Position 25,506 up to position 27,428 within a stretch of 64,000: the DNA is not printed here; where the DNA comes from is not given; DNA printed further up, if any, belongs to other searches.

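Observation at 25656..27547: Orphan SagB/ThcOx-type dehydrogenase coupled to a 90-aa four-cysteine zinc-ribbon ORF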

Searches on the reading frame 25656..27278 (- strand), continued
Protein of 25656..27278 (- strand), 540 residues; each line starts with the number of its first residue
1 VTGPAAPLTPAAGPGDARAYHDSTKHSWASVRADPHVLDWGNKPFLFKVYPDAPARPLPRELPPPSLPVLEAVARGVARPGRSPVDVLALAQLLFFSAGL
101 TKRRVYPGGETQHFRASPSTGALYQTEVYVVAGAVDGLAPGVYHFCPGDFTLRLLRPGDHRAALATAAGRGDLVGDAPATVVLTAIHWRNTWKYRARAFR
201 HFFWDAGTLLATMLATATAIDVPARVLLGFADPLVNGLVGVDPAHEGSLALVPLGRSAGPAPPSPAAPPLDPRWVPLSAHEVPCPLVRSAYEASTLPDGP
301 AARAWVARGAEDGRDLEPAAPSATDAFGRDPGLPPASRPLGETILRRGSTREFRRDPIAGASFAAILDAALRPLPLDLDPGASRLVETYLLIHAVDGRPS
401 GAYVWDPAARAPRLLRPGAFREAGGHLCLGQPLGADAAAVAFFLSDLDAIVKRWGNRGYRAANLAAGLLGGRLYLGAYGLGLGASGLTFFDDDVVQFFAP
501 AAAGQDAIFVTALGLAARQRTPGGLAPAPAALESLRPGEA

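Call 9: search_solved_structures(query=window:25656-27278:-, max_evalue=0.01, show_alignments=2)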
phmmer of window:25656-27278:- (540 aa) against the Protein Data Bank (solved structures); distinct sequences matched with E-value up to 0.01: 8.
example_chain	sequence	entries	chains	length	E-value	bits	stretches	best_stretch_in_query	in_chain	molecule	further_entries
3eo7_A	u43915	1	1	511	1.6e-52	182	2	16-255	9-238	Putative Nitroreductase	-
8pz5_A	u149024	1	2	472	3.4e-08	35.7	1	78-256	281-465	SagB-type dehydrogenase domain protein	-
5lq4_B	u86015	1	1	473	3.4e-08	35.7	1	78-256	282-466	CyaGox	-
5lq4_A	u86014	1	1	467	5.1e-08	35.1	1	78-256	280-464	CyaGox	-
6gos_C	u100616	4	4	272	0.0004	22.3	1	115-242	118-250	Microcin B17-processing protein McbC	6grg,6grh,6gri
7ly5_B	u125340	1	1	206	0.0018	20.1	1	342-499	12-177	BmdC, oxidase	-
7ly7_B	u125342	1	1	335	0.0085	17.9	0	341-499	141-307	BmdC, Oxidase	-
7ly4_A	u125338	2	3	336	0.0086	17.9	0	341-499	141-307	BmdC, Oxidase | BmdC, NRPS oxidase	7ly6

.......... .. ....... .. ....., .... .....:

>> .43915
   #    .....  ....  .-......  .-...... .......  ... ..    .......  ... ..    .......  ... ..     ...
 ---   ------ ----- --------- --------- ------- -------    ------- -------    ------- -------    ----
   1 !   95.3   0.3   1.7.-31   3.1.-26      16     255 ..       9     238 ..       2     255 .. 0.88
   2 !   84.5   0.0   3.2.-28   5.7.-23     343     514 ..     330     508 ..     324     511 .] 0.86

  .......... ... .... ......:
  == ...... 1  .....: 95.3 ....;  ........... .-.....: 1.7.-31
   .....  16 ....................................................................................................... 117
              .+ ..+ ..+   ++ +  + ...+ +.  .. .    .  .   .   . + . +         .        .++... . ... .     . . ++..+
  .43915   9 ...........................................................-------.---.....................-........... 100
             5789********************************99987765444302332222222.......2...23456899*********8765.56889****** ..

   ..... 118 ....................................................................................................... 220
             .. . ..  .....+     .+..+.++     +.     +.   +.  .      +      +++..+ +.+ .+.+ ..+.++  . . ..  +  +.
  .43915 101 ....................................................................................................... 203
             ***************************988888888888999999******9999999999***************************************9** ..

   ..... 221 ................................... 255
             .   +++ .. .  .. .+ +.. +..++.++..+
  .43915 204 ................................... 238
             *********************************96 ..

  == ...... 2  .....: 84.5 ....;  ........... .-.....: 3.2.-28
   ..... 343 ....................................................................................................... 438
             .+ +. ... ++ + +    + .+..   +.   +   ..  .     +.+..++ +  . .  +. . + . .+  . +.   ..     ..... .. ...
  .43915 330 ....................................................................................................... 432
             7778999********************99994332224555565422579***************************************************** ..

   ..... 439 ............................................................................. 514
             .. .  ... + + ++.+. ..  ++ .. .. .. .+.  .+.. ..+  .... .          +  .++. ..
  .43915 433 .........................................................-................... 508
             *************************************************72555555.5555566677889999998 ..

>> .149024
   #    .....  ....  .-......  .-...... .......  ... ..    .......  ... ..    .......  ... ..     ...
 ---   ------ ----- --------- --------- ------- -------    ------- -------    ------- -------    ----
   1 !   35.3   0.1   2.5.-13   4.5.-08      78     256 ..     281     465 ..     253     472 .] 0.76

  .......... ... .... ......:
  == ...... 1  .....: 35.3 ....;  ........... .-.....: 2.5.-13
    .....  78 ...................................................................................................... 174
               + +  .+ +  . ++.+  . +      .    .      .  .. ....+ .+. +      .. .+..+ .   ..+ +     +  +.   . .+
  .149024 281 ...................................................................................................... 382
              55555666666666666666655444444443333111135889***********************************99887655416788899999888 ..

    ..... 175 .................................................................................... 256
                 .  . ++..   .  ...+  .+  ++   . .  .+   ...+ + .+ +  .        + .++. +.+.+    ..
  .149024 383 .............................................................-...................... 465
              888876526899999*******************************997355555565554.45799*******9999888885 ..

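Call 11: find_encoding_contigs(protein=P0059, flank=6000, max_places=2)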
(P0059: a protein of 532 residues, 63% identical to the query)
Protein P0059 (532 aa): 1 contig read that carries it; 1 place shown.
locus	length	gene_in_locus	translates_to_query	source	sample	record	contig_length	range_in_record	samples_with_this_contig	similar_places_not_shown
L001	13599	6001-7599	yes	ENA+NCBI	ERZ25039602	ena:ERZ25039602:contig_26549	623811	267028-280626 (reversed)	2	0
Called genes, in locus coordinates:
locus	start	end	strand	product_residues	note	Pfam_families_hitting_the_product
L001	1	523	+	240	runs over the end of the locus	PF20703:nSTAND1 (weak), PF13191:AAA_16 (weak), PF00005:ABC_tran, PF02463:SMC_N, PF09818:ABC_ATPase (faint), PF13304:AAA_21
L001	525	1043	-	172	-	PF10882:bPH_5 (weak)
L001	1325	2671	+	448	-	PF00202:Aminotran_3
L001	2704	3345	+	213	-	PF13240:Zn_Ribbon_1 (weak)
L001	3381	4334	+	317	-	PF04199:Cyclase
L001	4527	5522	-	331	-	PF01263:Aldose_epim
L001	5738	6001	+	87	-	-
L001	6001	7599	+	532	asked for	PF00881:Nitroreductase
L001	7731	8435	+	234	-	-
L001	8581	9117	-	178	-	PF03243:MerB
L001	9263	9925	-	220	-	PF00702:Hydrolase, PF13419:HAD_2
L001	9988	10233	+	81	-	-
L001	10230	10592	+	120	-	-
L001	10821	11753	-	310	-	PF00768:Peptidase_S11, PF13354:Beta-lactamase2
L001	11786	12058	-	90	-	PF00216:Bac_DNA_binding, PF18291:HU-HIG (weak)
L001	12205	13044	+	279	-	-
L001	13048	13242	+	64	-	-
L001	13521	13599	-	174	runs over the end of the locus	PF08369:PCP_red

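Call 12: find_encoding_contigs(protein=P0113, flank=6000, max_places=2)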
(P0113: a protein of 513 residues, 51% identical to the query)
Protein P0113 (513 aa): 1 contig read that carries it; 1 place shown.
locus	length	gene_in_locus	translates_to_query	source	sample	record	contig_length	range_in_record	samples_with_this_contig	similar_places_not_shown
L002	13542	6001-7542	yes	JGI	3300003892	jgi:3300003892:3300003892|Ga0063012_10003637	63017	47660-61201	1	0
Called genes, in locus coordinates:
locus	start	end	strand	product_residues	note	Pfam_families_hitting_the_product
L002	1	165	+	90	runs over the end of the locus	PF00216:Bac_DNA_binding, PF18291:HU-HIG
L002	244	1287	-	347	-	PF00155:Aminotran_1_2, PF01212:Beta_elim_lyase, PF01041:DegT_DnrJ_EryC1 (faint), PF01053:Cys_Met_Meta_PP (weak)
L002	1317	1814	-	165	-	PF05991:NYN_YacP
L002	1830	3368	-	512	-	PF00282:Pyridoxal_deC, PF01212:Beta_elim_lyase (weak), PF05889:SepSecS (weak)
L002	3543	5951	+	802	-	PF13292:DXP_synthase_N (faint), PF00456:Transketolase_N (weak), PF17831:PDH_E1_M (weak), PF02780:Transketolase_C (faint), PF22613:Transketolase_C_1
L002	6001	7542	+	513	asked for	PF00881:Nitroreductase (weak)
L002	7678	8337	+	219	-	PF00578:AhpC-TSA, PF08534:Redoxin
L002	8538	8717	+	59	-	-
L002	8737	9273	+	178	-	PF01168:Ala_racemase_N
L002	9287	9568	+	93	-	PF01479:S4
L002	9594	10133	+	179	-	PF25087:GMPPB_C (faint), PF00132:Hexapep (weak), PF14602:Hexapep_2 (faint), PF25084:LbH_EIF2B (weak), PF00132:Hexapep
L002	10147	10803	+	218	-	PF00923:TAL_FSA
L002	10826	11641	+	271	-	PF00106:adh_short, PF13561:adh_short_C2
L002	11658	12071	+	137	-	PF00903:Glyoxalase, PF12681:Glyoxalase_2 (faint), PF13669:Glyoxalase_4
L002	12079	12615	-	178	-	PF00255:GSHPx, PF00578:AhpC-TSA, PF08534:Redoxin, PF00085:Thioredoxin, PF13905:Thioredoxin_8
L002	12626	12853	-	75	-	PF00578:AhpC-TSA, PF08534:Redoxin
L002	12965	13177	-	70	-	PF00578:AhpC-TSA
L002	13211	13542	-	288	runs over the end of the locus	PF00515:TPR_1 (faint), PF07719:TPR_2 (faint), PF13181:TPR_8 (faint), PF13414:TPR_11 (weak), PF13432:TPR_16, PF14559:TPR_19 (weak), PF14803:Zn_ribbon_Nudix, PF00293:NUDIX, +3 more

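Call 13: find_encoding_contigs(protein=P0022, flank=6000, max_places=2)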
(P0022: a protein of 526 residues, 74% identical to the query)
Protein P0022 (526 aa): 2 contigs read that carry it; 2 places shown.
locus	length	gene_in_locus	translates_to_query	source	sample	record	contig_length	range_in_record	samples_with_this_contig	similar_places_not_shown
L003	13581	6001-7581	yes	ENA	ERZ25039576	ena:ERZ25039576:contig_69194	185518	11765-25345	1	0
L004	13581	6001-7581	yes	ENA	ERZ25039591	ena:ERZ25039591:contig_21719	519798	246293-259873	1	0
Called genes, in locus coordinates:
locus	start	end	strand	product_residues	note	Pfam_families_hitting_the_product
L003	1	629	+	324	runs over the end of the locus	PF03706:LPG_synthase_TM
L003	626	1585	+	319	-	PF00535:Glycos_transf_2, PF10111:Glyco_tranf_2_2 (weak)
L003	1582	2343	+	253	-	PF00657:Lipase_GDSL, PF13472:Lipase_GDSL_2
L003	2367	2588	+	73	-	-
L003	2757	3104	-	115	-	-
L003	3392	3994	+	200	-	PF00202:Aminotran_3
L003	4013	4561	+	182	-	PF13240:Zn_Ribbon_1 (weak)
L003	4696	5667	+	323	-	PF04199:Cyclase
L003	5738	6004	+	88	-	-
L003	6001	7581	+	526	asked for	PF00881:Nitroreductase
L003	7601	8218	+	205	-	PF00174:Oxidored_molyb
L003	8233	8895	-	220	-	PF00702:Hydrolase, PF13419:HAD_2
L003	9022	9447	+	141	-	-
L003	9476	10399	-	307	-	PF00768:Peptidase_S11, PF13354:Beta-lactamase2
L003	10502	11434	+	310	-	-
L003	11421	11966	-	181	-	PF08369:PCP_red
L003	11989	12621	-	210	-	PF04367:DUF502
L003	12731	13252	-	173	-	PF14588:YjgF_endoribonc, PF01042:Ribonuc_L-PSP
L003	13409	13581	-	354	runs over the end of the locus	-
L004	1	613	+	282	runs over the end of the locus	PF03706:LPG_synthase_TM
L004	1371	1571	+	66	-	-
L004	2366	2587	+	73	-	-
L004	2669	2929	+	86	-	PF00202:Aminotran_3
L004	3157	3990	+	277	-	PF00202:Aminotran_3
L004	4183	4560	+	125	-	-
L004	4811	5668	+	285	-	PF04199:Cyclase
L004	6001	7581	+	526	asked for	PF00881:Nitroreductase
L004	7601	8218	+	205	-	PF00174:Oxidored_molyb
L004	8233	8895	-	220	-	PF00702:Hydrolase, PF13419:HAD_2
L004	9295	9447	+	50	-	-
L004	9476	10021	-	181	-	PF00768:Peptidase_S11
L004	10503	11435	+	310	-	-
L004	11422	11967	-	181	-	PF08369:PCP_red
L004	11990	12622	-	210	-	PF04367:DUF502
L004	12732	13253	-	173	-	PF14588:YjgF_endoribonc, PF01042:Ribonuc_L-PSP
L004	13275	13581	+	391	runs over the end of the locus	PF08007:JmjC_2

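Call 16: find_related_loci(query=A1, collection=genome_contigs, flank=6000)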
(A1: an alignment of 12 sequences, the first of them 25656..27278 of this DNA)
Query A1 (540 aa) in genome_contigs; peptide patterns used: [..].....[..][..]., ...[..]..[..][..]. (x = any residue, [..] = any of these).
599 stretches matched a pattern (row limit reached: there are more); 586 encode a relative of the query (tblastn E <= 1e-3); the best 80 are kept; 80 distinct loci.
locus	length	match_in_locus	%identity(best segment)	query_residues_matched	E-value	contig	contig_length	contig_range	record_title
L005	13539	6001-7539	74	14-540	0e+0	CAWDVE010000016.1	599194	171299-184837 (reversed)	MAG: uncultured Candidatus Rokubacteria bacterium isolate MFD05674.bin.2.168 genome assembly, contig: contig_39439, whol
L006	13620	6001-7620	73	1-540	0e+0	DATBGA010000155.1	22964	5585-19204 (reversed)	MAG TPA_asm: Candidatus Methylomirabilota bacterium isolate SMAG_U3825 k141_1952418, whole genome shotgun sequence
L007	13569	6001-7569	74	13-540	0e+0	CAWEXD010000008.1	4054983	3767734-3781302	MAG: uncultured Candidatus Rokubacteria bacterium isolate MFD06229.bin.1.275 genome assembly, contig: contig_3626, whole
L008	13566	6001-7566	72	14-540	0e+0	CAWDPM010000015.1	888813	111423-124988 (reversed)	MAG: uncultured Candidatus Rokubacteria bacterium isolate MFD04850.bin.1.411 genome assembly, contig: contig_2730, whole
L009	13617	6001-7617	71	1-540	0e+0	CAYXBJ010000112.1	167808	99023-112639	MAG TPA_asm: uncultured bacterium isolate binchicken_co279_6 genome assembly, contig: k141_1222694, whole genome shotgun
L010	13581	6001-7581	74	12-539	0e+0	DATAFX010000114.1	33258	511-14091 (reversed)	MAG TPA_asm: Candidatus Methylomirabilota bacterium isolate SMAG_U6814 k141_2021846, whole genome shotgun sequence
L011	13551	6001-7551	63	17-540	1e-176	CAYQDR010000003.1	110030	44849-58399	MAG TPA_asm: uncultured bacterium isolate binchicken_co21_484 genome assembly, contig: NODE_26_length_110030_cov_13.9015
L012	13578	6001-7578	63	11-540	2e-175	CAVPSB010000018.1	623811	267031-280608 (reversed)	MAG: uncultured Candidatus Rokubacteria bacterium isolate MFD10007.bin.2.196 genome assembly, contig: contig_26549, whol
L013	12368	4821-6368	61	17-540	2e-167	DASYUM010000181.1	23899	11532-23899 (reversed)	MAG TPA_asm: Candidatus Methylomirabilota bacterium isolate SMAG_U4595 k141_70790, whole genome shotgun sequence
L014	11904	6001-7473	56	17-511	2e-160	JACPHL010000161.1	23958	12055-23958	MAG: Candidatus Rokuibacteriota bacterium isolate NC_groundwater_413_Ag_B-0.1um_71_11 GD18-4_B1_scaffold_671527, whole g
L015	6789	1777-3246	53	17-518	3e-157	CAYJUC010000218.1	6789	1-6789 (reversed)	MAG TPA_asm: uncultured bacterium isolate ERP125453_co1_273 genome assembly, contig: NODE_14357_length_6789_cov_10.52257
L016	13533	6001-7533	51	17-539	5e-155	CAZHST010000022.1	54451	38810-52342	MAG TPA_asm: uncultured bacterium isolate binchicken_co30_163 genome assembly, contig: NODE_603_length_54451_cov_18.1229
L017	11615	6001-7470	54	17-514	3e-153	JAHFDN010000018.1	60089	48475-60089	MAG: Candidatus Rokuibacteriota bacterium isolate nzgw246 NODE_58_length_60090_cov_6.912888, whole genome shotgun sequen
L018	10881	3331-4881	51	6-537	5e-152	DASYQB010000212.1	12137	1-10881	MAG TPA_asm: Candidatus Methylomirabilota bacterium isolate SMAG_U4473 k141_468523, whole genome shotgun sequence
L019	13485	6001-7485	53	17-518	1e-150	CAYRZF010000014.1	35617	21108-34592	MAG TPA_asm: uncultured bacterium isolate SRP119689_co1_180 genome assembly, contig: NODE_1447_length_35617_cov_19.49946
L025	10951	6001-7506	52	17-536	1e-146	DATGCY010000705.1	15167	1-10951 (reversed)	MAG TPA_asm: Candidatus Methylomirabilota bacterium isolate SMAG_U9660 k141_806466, whole genome shotgun sequence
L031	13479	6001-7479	53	17-518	5e-142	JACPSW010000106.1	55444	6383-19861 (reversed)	MAG: Candidatus Rokuibacteriota bacterium isolate NC_groundwater_716_Ag_S-0.2um_69_13 S36_SO-2_scaffold_391260, whole ge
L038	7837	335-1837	50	17-524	6e-140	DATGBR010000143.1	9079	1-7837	MAG TPA_asm: Candidatus Methylomirabilota bacterium isolate SMAG_U9627 k141_771110, whole genome shotgun sequence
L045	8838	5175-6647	52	17-514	3e-137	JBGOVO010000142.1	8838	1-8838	MAG: Candidatus Methylomirabilia bacterium isolate OBJ_0618_7090110_113 k141_7044529_length_8838_cov_88.7770, whole geno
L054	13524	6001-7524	52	16-537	1e-135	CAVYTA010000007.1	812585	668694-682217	MAG: uncultured Candidatus Rokubacteria bacterium isolate MFD05567.bin.1.1 genome assembly, contig: contig_66370, whole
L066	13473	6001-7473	51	17-517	1e-134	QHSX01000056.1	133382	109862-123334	MAG: Candidatus Rokuibacteriota bacterium isolate AR20 14_0929_02_40cm_scaffold_101_curated, whole genome shotgun sequen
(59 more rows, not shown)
